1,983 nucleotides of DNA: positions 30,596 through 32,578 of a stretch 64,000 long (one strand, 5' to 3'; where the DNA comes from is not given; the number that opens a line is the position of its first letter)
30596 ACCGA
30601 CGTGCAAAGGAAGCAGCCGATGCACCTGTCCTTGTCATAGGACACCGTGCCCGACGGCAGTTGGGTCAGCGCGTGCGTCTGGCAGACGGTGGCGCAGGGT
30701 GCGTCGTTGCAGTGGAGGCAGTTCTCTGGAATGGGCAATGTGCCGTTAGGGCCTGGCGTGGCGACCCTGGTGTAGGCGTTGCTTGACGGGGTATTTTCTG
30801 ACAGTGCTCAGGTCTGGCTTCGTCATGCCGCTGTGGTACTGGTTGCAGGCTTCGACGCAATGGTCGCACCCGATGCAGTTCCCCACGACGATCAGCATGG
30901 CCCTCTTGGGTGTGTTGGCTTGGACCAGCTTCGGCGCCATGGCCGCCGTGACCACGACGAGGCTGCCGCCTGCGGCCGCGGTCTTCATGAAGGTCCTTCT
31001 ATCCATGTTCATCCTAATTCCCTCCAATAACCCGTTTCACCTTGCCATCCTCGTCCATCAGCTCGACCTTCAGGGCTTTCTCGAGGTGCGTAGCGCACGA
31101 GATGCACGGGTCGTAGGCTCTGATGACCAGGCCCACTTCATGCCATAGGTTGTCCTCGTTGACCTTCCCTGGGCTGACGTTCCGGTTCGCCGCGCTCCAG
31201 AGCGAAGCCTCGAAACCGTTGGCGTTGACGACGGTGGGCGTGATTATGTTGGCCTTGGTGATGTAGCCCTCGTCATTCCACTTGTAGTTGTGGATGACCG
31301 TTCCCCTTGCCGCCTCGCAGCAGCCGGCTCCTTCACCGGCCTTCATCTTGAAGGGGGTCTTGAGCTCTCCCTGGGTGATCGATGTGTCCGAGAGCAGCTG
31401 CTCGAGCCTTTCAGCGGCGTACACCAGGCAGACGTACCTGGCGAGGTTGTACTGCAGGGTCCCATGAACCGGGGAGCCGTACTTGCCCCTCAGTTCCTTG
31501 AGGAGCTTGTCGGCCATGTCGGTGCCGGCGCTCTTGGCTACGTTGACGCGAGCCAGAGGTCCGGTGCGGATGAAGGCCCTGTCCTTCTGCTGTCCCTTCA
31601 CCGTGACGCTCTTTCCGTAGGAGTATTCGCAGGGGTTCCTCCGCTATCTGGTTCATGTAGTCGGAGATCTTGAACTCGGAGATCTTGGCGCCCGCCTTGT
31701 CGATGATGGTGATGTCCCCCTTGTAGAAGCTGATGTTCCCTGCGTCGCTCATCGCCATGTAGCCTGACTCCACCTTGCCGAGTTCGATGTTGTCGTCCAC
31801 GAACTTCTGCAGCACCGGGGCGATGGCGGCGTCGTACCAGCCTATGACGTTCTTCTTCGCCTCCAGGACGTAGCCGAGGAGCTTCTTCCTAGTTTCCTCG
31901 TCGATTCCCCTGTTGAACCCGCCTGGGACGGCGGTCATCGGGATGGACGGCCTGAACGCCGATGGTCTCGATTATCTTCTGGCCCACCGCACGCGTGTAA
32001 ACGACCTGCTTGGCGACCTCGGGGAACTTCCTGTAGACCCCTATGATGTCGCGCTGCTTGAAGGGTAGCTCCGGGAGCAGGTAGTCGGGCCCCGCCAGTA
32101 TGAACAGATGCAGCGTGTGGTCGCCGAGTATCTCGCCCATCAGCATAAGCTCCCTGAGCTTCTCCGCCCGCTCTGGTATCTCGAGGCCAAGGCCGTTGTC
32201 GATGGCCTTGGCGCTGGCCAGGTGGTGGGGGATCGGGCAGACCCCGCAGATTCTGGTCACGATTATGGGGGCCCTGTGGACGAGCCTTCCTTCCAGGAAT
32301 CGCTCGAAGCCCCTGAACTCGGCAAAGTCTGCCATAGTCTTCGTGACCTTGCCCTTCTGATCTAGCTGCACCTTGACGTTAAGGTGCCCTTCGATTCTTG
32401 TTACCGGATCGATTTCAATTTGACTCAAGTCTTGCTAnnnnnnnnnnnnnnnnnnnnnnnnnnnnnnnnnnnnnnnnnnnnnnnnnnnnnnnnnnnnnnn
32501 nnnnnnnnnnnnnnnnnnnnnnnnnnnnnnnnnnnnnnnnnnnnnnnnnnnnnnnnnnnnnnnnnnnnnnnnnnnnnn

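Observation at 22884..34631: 12-kb island joining sulfur/selenium relay proteins to the hydrogenase: candidate H2-linked chalcogen trafficking system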

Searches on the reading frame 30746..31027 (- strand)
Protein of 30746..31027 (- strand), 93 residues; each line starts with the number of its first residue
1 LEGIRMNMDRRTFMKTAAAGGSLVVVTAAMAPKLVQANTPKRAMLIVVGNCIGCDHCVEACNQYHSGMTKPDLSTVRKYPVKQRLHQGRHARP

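Call 5: search_protein_families(library=pfam, proteins=[window:30746-31027:-], max_evalue=0.01)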
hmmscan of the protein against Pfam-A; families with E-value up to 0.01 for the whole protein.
window:30746-31027:- (93 aa): 8 families
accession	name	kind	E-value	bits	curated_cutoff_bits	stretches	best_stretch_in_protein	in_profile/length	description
PF13187.11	Fer4_9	-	0.00032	21.1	27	1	39-63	34-49/52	4Fe-4S dicluster domain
PF12797.12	Fer4_2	-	0.00064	20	24.5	1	43-62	2-21/22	4Fe-4S binding domain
PF12838.12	Fer4_7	-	0.00075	20.4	27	1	50-64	1-15/52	4Fe-4S dicluster domain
PF14697.11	Fer4_21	-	0.0023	18.5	35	1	49-63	6-20/59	4Fe-4S dicluster domain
PF13237.11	Fer4_10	-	0.0027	18.1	25.5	1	40-61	31-52/53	4Fe-4S dicluster domain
PF10518.14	TAT_signal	-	0.0039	17.5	22.7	0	7-22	1-16/21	TAT (twin-arginine translocation) pathway signal sequence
PF13370.11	Fer4_13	-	0.0071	17.4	24.5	0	50-85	5-40/58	4Fe-4S single cluster domain of Ferredoxin I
PF13534.11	Fer4_17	-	0.0078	17.2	22.2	1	50-82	1-32/61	4Fe-4S dicluster domain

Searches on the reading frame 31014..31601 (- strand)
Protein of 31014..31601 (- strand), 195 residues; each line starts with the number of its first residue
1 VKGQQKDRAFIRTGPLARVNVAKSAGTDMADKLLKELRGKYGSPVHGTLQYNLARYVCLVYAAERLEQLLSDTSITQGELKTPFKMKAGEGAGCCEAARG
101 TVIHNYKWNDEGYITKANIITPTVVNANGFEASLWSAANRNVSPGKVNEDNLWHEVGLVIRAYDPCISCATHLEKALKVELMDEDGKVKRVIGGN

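Call 5: search_protein_families(library=pfam, proteins=[window:31014-31601:-], max_evalue=0.01)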
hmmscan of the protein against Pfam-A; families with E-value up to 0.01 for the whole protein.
window:31014-31601:- (195 aa): 1 family
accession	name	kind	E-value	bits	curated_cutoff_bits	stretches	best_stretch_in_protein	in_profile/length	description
PF00374.24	NiFeSe_Hases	-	2.2e-13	50.5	25.8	1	11-172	334-508/508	Nickel-dependent hydrogenase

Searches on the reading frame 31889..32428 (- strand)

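Call 5: search_protein_families(library=pfam, proteins=[window:31889-32428:-], max_evalue=0.01)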
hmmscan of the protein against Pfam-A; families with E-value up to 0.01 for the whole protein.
window:31889-32428:- (179 aa): 1 family
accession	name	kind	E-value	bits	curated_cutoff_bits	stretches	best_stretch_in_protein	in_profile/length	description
PF00374.24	NiFeSe_Hases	-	1.1e-19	71.2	25.8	1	39-117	1-79/508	Nickel-dependent hydrogenase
